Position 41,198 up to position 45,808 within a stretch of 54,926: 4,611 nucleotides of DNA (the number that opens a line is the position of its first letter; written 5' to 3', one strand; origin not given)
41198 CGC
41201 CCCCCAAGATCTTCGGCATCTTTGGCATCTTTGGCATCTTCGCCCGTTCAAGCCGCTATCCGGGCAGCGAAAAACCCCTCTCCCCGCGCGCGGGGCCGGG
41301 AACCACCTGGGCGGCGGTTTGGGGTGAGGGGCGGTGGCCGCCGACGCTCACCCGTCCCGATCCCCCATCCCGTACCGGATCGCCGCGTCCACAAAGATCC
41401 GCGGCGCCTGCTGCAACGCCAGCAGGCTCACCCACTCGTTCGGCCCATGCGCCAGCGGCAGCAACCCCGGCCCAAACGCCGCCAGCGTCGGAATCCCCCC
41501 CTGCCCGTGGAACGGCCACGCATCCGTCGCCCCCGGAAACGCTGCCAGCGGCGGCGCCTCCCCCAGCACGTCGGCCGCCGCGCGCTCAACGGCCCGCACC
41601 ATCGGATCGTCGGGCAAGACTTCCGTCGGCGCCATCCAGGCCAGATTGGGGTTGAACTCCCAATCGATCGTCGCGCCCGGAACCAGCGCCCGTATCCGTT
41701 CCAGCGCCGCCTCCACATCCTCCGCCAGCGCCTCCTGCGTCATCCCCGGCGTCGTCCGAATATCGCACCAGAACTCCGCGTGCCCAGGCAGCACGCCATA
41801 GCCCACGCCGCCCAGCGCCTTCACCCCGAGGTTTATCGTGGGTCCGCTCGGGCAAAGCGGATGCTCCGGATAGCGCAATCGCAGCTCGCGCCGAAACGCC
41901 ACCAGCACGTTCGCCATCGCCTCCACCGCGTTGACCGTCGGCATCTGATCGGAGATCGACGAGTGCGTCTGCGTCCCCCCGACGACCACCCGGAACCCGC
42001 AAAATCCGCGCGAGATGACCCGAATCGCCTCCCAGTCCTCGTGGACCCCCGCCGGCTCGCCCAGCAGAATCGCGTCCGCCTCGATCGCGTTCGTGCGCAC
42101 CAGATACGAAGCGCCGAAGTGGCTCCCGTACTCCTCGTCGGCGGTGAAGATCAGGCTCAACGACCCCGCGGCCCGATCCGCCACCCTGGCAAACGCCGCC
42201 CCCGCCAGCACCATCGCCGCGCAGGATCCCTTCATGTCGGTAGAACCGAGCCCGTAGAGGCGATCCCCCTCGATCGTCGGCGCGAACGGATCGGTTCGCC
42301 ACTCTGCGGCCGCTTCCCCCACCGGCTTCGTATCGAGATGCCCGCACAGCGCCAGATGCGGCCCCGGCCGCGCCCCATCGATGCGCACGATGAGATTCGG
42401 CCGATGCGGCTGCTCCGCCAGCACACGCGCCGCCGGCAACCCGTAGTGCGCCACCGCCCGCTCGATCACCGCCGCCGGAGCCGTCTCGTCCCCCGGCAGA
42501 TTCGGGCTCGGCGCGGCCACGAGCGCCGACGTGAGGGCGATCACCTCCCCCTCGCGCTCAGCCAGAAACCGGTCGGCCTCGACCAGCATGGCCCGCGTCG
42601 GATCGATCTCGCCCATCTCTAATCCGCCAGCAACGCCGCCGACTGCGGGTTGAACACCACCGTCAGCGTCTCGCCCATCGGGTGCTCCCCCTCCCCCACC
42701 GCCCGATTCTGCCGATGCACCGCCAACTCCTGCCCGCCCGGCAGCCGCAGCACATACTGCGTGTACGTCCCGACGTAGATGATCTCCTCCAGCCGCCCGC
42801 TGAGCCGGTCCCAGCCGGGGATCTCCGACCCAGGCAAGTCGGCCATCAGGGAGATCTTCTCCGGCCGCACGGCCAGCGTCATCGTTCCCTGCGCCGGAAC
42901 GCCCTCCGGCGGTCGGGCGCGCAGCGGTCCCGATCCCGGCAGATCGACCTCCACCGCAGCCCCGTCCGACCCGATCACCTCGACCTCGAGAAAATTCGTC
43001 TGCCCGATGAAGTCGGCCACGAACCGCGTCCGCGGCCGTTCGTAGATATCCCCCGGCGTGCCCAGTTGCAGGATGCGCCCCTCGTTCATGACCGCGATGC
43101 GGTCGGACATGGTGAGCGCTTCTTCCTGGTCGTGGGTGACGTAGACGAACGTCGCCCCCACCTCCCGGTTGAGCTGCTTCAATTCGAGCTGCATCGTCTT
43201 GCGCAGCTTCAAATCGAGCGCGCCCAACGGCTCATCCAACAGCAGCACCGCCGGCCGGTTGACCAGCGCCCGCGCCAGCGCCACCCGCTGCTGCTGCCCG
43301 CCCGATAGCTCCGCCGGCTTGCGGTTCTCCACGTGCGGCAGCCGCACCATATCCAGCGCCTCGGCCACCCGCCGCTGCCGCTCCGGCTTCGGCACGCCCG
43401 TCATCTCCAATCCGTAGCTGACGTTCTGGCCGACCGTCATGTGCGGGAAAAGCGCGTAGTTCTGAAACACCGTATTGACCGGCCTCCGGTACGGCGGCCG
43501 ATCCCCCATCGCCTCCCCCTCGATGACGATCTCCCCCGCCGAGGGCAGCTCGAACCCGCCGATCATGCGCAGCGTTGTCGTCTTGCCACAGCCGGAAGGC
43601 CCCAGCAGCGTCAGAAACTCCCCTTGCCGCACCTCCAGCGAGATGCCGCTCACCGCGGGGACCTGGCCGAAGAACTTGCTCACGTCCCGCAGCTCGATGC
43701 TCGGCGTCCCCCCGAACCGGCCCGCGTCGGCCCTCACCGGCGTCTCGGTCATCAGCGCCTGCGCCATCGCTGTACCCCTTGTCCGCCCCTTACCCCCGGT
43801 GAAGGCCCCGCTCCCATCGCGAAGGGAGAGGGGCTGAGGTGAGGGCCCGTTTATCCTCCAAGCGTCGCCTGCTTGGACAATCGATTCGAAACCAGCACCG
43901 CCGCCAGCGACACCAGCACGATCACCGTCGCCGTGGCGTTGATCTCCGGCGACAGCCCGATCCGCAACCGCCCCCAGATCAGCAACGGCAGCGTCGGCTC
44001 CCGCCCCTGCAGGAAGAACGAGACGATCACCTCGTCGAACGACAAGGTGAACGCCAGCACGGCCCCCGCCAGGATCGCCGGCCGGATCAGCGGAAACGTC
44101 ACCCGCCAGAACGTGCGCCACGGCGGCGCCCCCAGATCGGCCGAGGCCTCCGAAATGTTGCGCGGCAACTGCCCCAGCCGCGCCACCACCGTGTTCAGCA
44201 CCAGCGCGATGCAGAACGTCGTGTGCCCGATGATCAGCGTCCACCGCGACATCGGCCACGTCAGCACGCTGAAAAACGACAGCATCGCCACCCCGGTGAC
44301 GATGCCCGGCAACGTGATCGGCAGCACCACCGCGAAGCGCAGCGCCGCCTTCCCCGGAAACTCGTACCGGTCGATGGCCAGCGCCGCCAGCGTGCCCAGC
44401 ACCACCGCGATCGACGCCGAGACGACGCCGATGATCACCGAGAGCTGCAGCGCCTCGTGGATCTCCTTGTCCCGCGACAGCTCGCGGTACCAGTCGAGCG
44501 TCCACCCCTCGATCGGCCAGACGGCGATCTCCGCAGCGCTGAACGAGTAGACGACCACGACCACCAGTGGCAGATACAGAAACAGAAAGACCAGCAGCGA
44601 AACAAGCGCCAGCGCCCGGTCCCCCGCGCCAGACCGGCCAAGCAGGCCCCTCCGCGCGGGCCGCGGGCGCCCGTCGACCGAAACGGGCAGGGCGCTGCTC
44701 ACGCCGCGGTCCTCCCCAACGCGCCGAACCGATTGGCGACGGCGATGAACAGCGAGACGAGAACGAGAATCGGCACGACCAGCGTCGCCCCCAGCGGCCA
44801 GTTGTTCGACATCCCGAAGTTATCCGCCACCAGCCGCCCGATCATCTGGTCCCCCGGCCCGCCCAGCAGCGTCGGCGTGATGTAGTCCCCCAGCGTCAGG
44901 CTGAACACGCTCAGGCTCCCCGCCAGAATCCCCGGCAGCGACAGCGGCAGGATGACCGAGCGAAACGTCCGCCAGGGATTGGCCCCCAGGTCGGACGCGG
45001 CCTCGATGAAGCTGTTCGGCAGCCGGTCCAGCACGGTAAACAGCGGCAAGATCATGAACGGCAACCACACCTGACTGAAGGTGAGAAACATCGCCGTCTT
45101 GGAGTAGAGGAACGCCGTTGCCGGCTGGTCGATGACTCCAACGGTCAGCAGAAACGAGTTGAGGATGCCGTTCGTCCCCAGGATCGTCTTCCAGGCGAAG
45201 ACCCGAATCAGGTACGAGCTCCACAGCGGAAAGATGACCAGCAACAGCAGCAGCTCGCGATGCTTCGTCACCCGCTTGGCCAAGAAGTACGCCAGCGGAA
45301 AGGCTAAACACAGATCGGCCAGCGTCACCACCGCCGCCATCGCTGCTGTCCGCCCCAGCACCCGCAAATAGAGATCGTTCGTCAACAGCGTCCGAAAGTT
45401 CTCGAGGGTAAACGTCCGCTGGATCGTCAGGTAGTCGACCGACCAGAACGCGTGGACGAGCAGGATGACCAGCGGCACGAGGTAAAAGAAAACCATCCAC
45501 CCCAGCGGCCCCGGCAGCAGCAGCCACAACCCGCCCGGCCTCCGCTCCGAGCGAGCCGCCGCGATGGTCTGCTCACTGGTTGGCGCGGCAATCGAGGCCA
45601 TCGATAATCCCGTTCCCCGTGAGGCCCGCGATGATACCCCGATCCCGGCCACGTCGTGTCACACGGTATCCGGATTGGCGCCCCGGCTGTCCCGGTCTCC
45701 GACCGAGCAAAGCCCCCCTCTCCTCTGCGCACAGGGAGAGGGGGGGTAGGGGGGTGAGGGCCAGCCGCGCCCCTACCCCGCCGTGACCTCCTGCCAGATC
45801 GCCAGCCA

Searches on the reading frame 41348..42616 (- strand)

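Call 32: search_protein_families(library=pfam, proteins=[window:41348-42616:-])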
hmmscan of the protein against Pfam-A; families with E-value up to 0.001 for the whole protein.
window:41348-42616:- (422 aa): 3 families
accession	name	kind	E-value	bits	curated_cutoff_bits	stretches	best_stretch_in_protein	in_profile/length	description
PF01546.33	Peptidase_M20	-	1.6e-31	110.2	24.6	1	89-412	1-204/206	Peptidase family M20/M25/M40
PF07687.19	M20_dimer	-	2.7e-10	40.6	21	1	202-307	3-101/107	Peptidase dimerisation domain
PF04389.22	Peptidase_M28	-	3.8e-07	30.5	21.3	1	74-176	1-79/193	Peptidase family M28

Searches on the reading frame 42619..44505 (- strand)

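Call 32: search_protein_families(library=pfam, proteins=[window:42619-44505:-])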
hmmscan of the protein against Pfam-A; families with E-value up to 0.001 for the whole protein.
window:42619-44505:- (628 aa): 2 families
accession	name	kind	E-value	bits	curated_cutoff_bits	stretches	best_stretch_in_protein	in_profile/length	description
PF00005.33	ABC_tran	-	3.7e-37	128.4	25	1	286-427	2-136/137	ABC transporter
PF08402.16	TOBE_2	-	4.6e-16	59.1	21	1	544-626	1-76/76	TOBE domain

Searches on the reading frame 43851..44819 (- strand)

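Call 32: search_protein_families(library=pfam, proteins=[window:43851-44819:-])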
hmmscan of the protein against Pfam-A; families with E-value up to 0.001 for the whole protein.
window:43851-44819:- (322 aa): 1 family
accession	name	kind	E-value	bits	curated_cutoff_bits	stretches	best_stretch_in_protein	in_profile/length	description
PF00528.27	BPD_transp_1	-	4.6e-15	56.3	26.4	1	139-314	2-174/184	Binding-protein-dependent transport system inner membrane component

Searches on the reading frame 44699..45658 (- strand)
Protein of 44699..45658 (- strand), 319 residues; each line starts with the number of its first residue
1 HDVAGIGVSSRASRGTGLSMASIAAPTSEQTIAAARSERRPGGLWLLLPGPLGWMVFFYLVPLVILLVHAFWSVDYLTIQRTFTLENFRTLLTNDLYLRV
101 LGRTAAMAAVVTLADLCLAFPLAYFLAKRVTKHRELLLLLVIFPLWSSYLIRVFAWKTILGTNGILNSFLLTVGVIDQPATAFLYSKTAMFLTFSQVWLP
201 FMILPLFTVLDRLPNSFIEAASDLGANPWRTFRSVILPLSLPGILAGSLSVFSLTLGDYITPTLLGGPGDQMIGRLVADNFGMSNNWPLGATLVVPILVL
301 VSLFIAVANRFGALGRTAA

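Call 32: search_protein_families(library=pfam, proteins=[window:44699-45658:-])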
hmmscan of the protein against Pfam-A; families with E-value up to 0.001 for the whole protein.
window:44699-45658:- (319 aa): 1 family
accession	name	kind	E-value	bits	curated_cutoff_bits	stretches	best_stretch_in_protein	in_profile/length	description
PF00528.27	BPD_transp_1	-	9.7e-14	51.9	26.4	1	120-309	2-172/184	Binding-protein-dependent transport system inner membrane component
